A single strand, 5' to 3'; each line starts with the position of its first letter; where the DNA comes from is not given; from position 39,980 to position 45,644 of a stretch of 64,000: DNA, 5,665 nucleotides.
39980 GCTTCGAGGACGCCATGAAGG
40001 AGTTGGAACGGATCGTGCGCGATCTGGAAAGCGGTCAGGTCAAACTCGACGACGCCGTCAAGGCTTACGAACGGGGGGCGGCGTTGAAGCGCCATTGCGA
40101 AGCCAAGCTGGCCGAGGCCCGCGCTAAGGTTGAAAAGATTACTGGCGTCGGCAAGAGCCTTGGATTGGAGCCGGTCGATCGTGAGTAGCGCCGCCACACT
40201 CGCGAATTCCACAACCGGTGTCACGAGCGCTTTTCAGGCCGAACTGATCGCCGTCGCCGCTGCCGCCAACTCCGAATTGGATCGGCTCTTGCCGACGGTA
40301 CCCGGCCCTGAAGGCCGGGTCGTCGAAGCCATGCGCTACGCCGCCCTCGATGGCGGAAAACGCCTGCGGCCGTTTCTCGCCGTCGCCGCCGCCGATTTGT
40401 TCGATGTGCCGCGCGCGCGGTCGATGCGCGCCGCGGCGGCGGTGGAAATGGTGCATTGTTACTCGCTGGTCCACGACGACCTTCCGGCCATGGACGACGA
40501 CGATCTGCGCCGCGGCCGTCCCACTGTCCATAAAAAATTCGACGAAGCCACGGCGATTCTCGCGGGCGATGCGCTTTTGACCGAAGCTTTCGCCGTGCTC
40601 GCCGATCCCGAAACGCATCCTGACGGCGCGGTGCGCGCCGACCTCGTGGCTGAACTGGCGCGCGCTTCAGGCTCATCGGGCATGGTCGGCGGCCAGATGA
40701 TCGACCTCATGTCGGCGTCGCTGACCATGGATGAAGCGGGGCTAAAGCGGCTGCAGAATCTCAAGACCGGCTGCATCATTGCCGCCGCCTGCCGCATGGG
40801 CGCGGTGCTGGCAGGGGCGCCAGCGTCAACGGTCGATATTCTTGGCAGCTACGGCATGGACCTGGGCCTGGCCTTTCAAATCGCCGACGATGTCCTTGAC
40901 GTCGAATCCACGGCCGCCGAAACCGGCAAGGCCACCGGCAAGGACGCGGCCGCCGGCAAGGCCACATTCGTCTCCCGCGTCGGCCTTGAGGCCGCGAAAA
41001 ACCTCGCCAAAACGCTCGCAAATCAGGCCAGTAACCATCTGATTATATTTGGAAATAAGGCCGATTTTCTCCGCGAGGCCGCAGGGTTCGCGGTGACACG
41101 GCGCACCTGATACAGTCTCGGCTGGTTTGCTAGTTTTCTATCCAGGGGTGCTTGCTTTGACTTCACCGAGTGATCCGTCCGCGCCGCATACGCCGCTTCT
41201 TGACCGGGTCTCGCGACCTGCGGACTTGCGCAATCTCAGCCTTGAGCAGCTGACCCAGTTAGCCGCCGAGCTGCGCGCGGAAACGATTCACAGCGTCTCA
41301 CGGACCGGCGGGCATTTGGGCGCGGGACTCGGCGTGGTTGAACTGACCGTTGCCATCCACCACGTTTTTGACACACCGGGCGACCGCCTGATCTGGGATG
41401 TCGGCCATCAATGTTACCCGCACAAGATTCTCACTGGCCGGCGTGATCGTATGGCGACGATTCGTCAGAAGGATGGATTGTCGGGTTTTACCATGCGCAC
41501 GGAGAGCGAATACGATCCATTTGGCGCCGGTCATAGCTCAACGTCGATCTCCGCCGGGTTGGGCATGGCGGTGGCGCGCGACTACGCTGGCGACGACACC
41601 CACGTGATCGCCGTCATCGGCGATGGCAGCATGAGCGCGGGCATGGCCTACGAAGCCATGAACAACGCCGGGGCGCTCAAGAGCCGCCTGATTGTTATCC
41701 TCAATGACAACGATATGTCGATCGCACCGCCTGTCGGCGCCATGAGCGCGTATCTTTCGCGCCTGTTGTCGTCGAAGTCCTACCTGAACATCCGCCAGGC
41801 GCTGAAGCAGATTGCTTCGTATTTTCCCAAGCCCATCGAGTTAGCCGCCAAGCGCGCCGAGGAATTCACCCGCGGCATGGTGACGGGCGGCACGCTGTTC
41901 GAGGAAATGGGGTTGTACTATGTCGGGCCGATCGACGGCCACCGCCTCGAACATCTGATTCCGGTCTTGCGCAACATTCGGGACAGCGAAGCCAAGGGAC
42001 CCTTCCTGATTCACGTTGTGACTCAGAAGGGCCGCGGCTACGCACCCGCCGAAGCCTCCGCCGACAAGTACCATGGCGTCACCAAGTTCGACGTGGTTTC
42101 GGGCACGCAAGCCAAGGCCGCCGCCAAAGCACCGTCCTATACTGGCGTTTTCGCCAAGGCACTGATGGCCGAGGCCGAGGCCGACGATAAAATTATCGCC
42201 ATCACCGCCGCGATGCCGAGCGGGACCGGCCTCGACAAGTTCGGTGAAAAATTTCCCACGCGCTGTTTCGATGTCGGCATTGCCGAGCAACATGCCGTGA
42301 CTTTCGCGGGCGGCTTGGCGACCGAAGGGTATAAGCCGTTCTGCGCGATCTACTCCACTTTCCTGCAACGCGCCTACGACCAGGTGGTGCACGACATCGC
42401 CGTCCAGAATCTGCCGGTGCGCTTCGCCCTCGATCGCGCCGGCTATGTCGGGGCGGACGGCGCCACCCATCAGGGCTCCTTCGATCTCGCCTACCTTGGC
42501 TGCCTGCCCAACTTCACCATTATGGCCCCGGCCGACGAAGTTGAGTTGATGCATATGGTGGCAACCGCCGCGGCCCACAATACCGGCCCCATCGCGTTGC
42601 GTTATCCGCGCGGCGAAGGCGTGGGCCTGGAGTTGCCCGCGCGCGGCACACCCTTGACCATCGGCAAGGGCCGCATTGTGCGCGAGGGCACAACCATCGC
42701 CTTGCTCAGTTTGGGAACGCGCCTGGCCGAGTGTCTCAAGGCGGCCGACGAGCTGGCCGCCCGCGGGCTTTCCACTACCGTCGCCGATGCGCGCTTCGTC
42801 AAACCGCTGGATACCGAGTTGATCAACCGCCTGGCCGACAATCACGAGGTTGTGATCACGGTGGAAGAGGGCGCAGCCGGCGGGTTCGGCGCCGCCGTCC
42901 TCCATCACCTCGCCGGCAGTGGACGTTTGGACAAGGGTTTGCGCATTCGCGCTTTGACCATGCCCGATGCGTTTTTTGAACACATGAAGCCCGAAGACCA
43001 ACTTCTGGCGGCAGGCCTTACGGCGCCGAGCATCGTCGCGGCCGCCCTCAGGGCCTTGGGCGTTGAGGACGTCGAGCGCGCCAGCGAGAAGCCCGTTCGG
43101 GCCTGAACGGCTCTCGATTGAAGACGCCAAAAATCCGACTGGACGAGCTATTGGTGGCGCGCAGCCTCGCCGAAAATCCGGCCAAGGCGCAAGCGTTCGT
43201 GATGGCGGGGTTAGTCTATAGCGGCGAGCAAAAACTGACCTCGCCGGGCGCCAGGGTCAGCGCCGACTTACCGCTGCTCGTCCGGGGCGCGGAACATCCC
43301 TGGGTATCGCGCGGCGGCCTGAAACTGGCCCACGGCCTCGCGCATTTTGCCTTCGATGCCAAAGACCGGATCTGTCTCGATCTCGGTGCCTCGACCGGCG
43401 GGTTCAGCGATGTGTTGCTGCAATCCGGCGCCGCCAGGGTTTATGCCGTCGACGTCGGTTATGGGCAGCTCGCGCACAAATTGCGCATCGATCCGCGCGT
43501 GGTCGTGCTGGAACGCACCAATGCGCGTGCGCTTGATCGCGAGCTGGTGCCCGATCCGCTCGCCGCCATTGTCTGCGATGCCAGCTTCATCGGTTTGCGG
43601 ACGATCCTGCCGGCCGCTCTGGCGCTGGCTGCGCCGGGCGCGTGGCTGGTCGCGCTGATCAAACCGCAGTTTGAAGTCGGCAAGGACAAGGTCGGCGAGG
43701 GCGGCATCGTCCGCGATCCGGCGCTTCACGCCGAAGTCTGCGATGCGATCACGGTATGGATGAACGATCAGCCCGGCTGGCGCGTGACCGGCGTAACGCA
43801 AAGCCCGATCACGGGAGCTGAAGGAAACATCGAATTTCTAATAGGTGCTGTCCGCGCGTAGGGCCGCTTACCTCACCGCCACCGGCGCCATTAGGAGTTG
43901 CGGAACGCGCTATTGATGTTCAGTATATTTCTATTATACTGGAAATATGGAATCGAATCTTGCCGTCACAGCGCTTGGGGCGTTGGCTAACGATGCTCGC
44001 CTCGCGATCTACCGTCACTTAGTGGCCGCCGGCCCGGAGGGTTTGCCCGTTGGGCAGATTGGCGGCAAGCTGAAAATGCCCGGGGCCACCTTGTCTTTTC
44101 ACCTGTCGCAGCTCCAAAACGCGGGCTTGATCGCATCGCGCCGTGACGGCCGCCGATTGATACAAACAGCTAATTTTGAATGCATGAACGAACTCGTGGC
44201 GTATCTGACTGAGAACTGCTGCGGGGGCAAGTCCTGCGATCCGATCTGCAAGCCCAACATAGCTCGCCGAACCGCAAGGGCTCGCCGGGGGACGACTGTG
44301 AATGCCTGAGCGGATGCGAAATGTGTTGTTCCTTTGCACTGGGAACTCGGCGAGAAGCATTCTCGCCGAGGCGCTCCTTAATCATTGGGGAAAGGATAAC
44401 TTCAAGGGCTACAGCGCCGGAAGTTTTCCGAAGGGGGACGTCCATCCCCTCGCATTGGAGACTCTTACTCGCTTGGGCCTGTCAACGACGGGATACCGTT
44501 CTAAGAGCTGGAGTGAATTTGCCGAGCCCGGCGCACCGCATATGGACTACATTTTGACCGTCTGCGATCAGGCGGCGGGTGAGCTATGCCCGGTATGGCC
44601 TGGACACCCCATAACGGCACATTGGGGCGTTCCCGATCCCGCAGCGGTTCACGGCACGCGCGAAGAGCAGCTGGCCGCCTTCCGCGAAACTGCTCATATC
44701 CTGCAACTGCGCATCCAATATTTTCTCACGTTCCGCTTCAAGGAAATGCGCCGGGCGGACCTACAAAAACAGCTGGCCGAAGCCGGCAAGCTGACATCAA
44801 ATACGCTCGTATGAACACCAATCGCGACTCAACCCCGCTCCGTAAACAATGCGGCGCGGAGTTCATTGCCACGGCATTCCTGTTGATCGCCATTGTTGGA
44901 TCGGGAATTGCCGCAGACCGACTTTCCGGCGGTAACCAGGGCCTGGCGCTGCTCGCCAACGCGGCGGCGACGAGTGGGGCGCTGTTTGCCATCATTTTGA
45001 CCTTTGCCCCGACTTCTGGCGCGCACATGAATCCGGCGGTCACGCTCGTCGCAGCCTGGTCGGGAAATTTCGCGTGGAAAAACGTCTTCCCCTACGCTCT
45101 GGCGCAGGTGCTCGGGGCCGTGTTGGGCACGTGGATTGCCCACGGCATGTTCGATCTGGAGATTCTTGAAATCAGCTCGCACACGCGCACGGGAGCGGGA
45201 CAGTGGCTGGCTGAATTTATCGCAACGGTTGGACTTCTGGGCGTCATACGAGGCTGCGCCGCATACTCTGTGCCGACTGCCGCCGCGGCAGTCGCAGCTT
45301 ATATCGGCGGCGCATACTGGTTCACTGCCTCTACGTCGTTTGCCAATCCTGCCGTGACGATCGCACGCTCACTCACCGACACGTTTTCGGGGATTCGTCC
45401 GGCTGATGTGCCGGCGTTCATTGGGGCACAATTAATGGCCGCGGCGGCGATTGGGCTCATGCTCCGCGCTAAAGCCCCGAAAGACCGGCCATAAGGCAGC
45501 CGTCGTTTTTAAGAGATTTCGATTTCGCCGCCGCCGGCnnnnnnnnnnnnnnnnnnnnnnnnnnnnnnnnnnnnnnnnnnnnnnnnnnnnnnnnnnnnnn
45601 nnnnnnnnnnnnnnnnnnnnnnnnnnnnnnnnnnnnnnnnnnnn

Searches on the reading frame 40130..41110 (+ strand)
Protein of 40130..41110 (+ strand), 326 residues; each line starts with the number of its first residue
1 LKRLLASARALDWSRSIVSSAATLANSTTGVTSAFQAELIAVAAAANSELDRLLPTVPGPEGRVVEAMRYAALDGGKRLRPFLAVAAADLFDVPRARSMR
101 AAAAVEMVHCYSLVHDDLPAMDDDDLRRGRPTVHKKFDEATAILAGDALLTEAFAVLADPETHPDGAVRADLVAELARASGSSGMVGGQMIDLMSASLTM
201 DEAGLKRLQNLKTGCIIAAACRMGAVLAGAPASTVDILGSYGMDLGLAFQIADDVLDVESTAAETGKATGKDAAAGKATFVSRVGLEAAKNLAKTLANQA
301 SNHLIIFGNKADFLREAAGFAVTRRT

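Call 9: search_protein_families(library=pfam, proteins=[window:40130-41110:+], max_evalue=0.001)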
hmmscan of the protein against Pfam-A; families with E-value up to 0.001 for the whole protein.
window:40130-41110:+ (326 aa): 1 family
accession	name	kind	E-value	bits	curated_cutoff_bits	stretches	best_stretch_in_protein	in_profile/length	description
PF00348.22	polyprenyl_synt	-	3.6e-56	190.6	27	1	65-296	5-230/251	Polyprenyl synthetase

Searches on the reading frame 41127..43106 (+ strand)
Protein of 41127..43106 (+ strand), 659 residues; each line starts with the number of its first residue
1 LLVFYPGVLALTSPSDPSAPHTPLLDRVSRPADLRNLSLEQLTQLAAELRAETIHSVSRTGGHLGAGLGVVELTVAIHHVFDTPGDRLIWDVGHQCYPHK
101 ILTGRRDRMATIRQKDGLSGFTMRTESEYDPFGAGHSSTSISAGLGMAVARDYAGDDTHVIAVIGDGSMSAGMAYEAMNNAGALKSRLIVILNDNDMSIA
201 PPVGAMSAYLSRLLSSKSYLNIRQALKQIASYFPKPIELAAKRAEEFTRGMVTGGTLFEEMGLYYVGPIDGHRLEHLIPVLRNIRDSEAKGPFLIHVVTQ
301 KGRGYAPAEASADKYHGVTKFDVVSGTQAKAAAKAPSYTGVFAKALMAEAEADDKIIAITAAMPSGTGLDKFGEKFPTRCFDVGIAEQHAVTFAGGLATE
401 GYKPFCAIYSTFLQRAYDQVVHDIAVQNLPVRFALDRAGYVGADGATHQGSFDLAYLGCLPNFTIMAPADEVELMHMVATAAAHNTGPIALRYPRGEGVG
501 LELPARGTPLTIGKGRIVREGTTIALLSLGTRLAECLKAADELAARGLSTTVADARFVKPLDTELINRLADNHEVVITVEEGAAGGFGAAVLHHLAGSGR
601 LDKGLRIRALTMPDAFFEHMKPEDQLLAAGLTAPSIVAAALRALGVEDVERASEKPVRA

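Call 9: search_protein_families(library=pfam, proteins=[window:41127-43106:+], max_evalue=0.001)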
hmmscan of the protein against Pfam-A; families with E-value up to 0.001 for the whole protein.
window:41127-43106:+ (659 aa): 6 families
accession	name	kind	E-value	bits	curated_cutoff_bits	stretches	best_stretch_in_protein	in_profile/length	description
PF13292.11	DXP_synthase_N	-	7.4e-121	403.1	21.2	1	25-299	1-274/274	1-deoxy-D-xylulose-5-phosphate synthase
PF02779.29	Transket_pyr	-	9.4e-48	162.6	27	1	336-497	3-171/174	Transketolase, pyrimidine binding domain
PF02780.25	Transketolase_C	-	4.8e-29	101.2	25.9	1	513-636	1-124/124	Transketolase, C-terminal domain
PF00676.26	E1_dh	-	1.1e-06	28.3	22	1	136-200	102-166/300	Dehydrogenase E1 component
PF00456.26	Transketolase_N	-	0.00015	21.3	22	1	62-200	23-188/334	Transketolase, thiamine diphosphate binding domain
PF02775.26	TPP_enzyme_C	-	0.00061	20.1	21.9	0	130-196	23-83/151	Thiamine pyrophosphate enzyme, C-terminal TPP binding domain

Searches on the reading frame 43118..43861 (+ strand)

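Call 9: search_protein_families(library=pfam, proteins=[window:43118-43861:+], max_evalue=0.001)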
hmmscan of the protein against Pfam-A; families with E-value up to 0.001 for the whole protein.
window:43118-43861:+ (247 aa): 2 families
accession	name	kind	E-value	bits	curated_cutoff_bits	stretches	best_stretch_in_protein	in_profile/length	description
PF01728.25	FtsJ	-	6.2e-44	150.5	24.1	1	62-244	1-179/181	FtsJ-like methyltransferase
PF01479.30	S4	-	0.00012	22.2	22.8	1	7-49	2-44/48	S4 domain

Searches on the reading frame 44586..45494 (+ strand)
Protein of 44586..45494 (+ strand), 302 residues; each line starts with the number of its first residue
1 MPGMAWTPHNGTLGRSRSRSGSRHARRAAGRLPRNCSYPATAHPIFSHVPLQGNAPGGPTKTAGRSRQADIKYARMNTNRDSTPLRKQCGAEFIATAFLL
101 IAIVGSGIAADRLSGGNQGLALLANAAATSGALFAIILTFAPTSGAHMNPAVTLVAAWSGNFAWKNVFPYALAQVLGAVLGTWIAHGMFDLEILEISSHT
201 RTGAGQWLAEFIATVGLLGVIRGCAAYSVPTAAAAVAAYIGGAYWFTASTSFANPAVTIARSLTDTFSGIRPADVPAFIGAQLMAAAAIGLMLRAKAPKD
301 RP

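Call 9: search_protein_families(library=pfam, proteins=[window:44586-45494:+], max_evalue=0.001)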
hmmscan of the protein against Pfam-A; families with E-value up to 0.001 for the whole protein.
window:44586-45494:+ (302 aa): 1 family
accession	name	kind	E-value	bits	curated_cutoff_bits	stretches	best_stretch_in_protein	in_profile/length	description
PF00230.25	MIP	-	5e-21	76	25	1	84-226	6-152/222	Major intrinsic protein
